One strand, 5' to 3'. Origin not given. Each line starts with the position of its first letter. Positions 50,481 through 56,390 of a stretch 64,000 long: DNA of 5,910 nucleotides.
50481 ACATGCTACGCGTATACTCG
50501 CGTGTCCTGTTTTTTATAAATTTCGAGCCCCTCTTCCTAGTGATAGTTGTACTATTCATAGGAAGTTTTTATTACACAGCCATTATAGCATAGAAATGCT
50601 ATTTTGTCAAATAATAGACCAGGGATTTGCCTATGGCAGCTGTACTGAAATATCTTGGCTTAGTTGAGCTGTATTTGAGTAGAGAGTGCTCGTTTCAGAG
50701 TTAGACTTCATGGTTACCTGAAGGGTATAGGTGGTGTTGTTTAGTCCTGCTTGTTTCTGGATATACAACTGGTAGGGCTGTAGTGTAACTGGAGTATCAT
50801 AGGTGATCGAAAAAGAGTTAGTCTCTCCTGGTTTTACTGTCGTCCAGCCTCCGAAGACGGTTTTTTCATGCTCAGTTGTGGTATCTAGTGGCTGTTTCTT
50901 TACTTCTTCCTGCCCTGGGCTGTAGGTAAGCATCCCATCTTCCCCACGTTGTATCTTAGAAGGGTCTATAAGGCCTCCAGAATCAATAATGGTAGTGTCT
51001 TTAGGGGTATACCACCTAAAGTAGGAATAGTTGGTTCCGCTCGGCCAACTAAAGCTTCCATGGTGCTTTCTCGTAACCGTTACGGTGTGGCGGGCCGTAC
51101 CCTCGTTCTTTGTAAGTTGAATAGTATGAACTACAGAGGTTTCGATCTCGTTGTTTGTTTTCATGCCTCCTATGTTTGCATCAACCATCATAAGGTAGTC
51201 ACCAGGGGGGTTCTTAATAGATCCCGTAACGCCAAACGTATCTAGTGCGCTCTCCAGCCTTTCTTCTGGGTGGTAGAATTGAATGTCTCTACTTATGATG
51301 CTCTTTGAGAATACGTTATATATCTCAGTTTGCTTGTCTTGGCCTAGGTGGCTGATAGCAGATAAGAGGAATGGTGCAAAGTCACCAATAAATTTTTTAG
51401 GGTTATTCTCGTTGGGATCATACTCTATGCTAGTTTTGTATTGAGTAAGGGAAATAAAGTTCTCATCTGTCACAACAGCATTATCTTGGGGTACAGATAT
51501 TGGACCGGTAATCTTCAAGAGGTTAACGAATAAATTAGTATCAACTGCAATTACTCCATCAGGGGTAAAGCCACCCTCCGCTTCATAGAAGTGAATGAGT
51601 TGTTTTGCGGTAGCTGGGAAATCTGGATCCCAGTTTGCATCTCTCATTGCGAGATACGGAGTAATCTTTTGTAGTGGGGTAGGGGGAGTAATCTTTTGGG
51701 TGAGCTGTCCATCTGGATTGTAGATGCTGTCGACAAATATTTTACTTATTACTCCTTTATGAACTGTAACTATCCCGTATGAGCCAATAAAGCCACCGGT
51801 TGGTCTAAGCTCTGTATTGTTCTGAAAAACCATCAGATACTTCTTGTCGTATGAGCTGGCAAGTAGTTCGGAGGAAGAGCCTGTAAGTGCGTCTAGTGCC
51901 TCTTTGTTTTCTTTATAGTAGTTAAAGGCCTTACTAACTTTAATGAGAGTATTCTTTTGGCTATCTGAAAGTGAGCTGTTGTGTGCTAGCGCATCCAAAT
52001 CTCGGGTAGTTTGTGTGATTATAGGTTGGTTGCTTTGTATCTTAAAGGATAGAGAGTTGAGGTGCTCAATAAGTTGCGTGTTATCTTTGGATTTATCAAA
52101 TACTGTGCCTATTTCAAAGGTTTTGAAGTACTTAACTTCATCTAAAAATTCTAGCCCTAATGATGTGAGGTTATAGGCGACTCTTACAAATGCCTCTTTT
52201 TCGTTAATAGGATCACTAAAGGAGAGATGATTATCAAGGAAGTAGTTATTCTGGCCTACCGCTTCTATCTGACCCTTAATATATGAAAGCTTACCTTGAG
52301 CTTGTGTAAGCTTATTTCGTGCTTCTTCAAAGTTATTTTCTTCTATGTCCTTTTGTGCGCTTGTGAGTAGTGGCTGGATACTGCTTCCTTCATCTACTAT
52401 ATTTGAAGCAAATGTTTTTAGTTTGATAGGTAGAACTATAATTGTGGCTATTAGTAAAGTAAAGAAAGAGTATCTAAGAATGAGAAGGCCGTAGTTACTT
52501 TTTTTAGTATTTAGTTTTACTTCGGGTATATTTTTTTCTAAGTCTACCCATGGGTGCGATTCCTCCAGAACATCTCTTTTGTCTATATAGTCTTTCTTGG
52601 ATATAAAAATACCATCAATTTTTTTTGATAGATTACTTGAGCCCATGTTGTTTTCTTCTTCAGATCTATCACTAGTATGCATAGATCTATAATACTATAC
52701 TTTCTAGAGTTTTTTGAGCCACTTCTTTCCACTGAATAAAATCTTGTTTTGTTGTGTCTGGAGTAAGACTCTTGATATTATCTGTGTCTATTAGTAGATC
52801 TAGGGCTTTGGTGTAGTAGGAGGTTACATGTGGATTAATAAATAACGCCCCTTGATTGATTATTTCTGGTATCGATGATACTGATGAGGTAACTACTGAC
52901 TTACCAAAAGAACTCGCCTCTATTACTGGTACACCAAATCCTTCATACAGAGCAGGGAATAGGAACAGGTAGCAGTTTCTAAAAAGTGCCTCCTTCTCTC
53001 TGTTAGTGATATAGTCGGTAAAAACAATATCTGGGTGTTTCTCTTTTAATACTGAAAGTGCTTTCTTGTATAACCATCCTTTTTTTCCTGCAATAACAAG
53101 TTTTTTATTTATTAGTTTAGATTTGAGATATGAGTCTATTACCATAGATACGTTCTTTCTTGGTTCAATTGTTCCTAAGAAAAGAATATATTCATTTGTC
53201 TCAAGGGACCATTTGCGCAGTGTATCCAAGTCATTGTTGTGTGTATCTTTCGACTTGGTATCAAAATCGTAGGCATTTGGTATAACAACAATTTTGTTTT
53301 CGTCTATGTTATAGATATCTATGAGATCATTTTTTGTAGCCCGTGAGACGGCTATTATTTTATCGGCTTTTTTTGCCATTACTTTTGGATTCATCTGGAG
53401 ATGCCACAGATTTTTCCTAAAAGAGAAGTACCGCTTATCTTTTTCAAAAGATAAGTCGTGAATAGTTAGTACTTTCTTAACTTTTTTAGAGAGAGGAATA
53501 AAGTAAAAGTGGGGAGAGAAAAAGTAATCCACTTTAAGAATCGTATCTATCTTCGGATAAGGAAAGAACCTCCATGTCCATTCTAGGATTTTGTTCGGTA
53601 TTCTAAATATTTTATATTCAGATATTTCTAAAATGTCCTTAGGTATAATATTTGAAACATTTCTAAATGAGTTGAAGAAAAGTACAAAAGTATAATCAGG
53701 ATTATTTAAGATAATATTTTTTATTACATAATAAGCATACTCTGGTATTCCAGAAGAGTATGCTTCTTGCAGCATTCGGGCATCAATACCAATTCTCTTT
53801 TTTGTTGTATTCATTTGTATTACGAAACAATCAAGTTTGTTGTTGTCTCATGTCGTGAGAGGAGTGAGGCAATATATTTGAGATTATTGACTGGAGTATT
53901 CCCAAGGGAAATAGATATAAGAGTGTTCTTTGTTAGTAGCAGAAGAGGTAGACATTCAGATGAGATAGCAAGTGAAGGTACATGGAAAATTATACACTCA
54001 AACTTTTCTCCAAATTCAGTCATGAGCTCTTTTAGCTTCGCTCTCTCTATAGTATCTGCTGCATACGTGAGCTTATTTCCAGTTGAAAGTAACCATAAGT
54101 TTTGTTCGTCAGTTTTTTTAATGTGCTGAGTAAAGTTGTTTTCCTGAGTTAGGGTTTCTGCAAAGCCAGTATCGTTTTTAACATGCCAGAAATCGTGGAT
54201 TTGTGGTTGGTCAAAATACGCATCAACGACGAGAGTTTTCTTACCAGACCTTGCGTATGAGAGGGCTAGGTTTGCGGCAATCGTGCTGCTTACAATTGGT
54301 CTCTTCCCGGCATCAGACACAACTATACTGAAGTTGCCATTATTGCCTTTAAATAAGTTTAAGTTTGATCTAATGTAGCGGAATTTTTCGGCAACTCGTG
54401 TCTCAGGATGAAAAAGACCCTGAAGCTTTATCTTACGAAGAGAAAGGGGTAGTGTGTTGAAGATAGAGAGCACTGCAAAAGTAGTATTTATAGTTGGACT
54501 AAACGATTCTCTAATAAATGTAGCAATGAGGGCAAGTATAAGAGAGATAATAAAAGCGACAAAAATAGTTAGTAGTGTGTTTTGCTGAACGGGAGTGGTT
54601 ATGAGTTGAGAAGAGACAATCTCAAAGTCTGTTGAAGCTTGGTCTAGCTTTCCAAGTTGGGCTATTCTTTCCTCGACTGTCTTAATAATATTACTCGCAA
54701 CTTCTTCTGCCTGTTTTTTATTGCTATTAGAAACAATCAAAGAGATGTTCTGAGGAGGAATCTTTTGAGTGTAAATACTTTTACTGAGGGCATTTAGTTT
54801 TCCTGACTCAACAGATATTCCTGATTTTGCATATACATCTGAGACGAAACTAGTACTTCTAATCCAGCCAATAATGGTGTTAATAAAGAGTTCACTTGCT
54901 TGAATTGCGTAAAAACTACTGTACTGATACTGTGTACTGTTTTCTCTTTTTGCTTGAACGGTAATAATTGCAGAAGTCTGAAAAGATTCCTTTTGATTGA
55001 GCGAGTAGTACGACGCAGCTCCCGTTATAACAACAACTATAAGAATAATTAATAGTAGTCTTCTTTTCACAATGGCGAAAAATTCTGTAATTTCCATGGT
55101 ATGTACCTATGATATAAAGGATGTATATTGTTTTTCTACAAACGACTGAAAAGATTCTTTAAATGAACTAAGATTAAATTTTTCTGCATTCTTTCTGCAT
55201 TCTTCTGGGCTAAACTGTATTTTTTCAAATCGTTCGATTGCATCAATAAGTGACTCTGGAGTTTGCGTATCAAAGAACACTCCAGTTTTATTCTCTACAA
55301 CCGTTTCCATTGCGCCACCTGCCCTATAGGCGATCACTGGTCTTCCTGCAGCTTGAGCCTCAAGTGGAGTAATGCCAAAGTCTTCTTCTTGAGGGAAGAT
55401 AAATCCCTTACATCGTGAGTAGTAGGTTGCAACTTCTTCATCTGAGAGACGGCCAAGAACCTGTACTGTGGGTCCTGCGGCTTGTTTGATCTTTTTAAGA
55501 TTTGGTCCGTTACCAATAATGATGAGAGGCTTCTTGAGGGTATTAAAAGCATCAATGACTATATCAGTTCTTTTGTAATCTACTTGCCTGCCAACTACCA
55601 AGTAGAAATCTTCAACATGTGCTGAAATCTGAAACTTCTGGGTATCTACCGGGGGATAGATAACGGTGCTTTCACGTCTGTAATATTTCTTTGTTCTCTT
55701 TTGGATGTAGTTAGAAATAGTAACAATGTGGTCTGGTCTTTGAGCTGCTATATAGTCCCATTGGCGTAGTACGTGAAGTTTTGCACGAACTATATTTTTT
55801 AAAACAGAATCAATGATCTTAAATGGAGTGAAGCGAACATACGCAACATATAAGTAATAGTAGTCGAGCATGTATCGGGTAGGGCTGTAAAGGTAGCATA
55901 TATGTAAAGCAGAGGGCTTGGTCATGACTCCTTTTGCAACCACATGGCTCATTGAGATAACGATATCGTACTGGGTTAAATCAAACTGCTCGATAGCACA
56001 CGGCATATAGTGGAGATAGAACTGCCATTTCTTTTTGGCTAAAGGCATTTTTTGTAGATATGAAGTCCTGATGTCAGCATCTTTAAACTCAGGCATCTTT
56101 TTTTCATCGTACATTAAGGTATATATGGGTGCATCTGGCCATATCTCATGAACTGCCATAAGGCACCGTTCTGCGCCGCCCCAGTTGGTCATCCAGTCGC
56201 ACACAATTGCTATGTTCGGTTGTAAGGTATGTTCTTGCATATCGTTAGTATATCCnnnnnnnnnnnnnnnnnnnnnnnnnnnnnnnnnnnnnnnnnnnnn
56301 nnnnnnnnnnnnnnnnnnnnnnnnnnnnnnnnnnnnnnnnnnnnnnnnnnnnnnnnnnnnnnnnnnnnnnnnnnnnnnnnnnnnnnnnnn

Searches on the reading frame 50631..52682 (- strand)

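Call 48: search_protein_families(library=pfam, proteins=[window:50631-52682:-], max_evalue=0.00001)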
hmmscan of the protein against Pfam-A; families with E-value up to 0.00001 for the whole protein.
window:50631-52682:- (683 aa): 1 family
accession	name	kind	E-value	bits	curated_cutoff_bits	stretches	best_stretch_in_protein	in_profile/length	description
PF13196.11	DUF4012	-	9.8e-31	107.6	28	1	279-415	3-141/144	Protein of unknown function (DUF4012)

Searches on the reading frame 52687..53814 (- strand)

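Call 48: search_protein_families(library=pfam, proteins=[window:52687-53814:-], max_evalue=0.00001)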
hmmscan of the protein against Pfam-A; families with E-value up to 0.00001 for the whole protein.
window:52687-53814:- (375 aa): 3 families
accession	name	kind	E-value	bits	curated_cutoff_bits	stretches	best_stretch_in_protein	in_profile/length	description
PF00534.26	Glycos_transf_1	-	2.8e-22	79.5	26.4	1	205-342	13-156/172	Glycosyl transferases group 1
PF13692.12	Glyco_trans_1_4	-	2.4e-18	67.2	27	1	209-341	3-140/142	Glycosyl transferases group 1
PF13439.12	Glyco_transf_4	-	4.2e-14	53.4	28.5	1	88-185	72-169/170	Glycosyltransferase Family 4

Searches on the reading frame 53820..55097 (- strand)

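Call 48: search_protein_families(library=pfam, proteins=[window:53820-55097:-], max_evalue=0.00001)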
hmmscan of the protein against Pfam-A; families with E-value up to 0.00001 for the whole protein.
window:53820-55097:- (425 aa): 1 family
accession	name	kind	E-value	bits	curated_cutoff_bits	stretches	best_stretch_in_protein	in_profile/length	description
PF02706.20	Wzz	-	1.2e-07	32.4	25.5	1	2-89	4-88/91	Chain length determinant protein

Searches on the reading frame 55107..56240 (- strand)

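Call 48: search_protein_families(library=pfam, proteins=[window:55107-56240:-], max_evalue=0.00001)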
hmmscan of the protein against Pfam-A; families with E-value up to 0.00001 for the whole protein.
window:55107-56240:- (377 aa): 3 families
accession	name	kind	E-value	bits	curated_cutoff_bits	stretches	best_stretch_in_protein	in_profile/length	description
PF00534.26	Glycos_transf_1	-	5.5e-31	107.9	26.4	1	208-354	13-171/172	Glycosyl transferases group 1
PF13692.12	Glyco_trans_1_4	-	7e-23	81.9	27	1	214-337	5-138/142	Glycosyl transferases group 1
PF13439.12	Glyco_transf_4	-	5.7e-06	26.9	28.5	0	67-201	49-169/170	Glycosyltransferase Family 4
